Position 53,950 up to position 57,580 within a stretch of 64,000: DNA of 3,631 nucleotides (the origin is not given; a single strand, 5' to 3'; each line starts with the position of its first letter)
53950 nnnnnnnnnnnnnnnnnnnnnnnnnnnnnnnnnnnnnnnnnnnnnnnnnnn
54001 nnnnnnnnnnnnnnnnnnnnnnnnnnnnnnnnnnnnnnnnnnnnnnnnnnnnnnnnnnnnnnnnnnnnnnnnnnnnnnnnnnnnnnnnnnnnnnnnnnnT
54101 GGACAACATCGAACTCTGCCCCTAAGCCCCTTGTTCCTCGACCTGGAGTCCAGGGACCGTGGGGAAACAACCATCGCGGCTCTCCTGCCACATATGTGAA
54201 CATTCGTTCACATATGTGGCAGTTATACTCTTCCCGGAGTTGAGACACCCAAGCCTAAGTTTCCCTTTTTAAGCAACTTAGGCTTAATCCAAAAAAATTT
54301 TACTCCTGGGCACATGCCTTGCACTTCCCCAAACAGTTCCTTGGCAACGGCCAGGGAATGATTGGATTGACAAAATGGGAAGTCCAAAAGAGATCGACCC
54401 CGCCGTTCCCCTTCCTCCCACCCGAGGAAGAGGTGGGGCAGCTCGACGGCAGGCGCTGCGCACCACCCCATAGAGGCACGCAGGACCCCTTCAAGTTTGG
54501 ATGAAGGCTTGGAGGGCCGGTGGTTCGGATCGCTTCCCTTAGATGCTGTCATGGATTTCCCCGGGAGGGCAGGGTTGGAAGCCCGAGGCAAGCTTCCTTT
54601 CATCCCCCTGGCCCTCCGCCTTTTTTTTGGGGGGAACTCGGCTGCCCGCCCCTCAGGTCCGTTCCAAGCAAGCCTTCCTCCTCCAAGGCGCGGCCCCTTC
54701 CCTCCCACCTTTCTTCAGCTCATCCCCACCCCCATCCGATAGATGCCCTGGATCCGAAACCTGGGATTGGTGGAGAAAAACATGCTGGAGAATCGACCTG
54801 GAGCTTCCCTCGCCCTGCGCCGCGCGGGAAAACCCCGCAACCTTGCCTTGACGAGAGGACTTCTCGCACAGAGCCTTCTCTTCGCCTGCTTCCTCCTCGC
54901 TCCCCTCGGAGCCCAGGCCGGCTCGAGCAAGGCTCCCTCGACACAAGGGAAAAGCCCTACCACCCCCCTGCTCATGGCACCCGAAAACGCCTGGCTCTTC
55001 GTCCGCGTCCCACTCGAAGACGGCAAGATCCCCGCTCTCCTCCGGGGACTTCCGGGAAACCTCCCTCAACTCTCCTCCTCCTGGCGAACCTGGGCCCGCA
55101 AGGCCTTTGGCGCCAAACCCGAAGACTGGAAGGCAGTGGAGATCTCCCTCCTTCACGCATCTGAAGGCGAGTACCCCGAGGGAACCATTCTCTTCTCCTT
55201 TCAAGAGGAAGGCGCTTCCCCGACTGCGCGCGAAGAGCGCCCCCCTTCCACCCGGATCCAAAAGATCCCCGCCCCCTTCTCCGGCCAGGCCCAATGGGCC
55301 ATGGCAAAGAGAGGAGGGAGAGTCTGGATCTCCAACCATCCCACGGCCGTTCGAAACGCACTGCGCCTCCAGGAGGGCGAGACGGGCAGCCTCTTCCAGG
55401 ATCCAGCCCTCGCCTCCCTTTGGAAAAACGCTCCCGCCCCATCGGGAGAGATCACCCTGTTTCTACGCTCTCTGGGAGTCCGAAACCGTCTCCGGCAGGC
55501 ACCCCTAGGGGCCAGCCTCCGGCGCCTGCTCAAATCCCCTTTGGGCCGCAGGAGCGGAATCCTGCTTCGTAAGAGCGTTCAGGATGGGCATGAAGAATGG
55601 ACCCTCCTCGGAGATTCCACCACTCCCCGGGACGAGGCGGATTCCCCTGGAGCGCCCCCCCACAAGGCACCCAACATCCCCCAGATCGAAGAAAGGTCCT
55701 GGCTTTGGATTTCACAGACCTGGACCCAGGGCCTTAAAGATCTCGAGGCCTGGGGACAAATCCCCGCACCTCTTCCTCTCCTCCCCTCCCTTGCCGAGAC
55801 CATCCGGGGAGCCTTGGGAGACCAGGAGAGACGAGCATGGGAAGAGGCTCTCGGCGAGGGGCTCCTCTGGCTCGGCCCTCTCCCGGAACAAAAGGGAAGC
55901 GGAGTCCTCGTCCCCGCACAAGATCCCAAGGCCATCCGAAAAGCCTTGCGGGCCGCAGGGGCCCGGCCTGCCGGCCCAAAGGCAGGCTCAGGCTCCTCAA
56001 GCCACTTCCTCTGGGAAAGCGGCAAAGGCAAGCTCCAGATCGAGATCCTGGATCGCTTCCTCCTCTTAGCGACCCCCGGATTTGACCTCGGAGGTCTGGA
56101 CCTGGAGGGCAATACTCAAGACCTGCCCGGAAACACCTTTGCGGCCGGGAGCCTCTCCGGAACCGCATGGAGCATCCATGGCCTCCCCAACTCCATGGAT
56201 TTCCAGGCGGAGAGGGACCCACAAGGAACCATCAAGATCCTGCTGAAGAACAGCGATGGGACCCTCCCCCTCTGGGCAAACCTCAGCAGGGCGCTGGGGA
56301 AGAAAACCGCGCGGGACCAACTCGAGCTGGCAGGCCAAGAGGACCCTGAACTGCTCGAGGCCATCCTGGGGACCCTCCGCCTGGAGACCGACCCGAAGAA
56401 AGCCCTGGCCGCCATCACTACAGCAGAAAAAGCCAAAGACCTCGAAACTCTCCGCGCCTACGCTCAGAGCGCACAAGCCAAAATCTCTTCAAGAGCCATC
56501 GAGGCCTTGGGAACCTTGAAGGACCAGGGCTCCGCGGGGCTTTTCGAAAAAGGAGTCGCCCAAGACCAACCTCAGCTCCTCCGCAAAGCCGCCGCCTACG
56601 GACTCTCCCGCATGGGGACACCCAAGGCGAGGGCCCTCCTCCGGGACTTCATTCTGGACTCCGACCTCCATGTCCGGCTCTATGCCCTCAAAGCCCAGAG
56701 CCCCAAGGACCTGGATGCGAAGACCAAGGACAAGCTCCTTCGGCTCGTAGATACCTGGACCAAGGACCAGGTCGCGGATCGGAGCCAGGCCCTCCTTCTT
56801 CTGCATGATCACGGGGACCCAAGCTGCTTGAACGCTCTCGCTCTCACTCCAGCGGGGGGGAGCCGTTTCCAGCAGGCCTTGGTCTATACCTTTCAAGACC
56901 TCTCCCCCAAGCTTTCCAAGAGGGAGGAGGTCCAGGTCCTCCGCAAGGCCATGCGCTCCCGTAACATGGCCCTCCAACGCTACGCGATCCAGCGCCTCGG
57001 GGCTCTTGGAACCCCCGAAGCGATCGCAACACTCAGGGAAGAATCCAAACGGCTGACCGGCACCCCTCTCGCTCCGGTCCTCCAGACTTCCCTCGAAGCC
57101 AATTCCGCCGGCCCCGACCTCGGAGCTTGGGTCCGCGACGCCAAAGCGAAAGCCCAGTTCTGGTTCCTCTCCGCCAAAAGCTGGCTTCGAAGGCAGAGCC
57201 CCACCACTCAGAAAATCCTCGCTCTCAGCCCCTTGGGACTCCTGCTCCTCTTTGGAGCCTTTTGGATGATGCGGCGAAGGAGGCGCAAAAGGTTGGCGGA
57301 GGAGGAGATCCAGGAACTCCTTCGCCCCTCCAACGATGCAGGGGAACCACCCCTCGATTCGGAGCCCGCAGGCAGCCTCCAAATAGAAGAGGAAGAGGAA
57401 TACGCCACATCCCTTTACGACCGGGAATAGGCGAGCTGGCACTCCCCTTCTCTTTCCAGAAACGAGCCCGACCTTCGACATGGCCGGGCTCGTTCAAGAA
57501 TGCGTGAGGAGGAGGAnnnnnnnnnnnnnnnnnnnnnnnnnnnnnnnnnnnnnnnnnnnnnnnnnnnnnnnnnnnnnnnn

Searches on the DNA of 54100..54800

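Call 35: search_rna_families(source=window, start=54100, end=54800, threshold=evalue, max_evalue=1, show_alignments=2)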
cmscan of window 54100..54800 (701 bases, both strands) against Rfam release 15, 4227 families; matches with E-value up to 1: 1.
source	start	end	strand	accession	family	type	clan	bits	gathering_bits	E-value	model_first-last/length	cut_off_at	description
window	54188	54219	-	RF04206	MIR9555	Gene; miRNA;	-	22.1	119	0.26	1-137/137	no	MIR9555 microRNA precursor family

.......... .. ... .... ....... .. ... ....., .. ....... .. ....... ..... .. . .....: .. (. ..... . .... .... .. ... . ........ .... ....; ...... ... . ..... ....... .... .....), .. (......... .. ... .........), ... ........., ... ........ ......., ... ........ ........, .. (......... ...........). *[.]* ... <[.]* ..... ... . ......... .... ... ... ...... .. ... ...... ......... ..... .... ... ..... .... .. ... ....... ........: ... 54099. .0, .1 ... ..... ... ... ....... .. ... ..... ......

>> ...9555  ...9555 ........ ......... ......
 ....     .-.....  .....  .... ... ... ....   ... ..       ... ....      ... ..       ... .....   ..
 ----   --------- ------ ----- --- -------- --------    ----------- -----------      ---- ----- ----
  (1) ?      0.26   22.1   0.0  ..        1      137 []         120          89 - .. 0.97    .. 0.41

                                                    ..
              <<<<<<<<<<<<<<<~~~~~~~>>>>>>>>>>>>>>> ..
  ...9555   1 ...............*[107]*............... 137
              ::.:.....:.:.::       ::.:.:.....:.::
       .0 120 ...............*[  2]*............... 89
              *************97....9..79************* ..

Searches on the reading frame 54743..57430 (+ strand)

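Call 29: search_protein_families(library=pfam, proteins=[window:54743-57430:+], max_evalue=0.001)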
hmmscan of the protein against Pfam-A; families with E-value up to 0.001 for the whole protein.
window:54743-57430:+ (895 aa): 3 families
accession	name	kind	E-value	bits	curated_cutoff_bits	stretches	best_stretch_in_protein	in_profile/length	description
PF13646.12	HEAT_2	-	9.9e-15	55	27.7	3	568-646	2-81/88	HEAT repeats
PF03130.22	HEAT_PBS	-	3e-06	27.6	20.9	0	745-766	2-23/27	PBS lyase HEAT-like repeat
PF19706.4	DUF6203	-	0.00015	22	26.7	1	824-858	11-44/54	Family of unknown function (DUF6203)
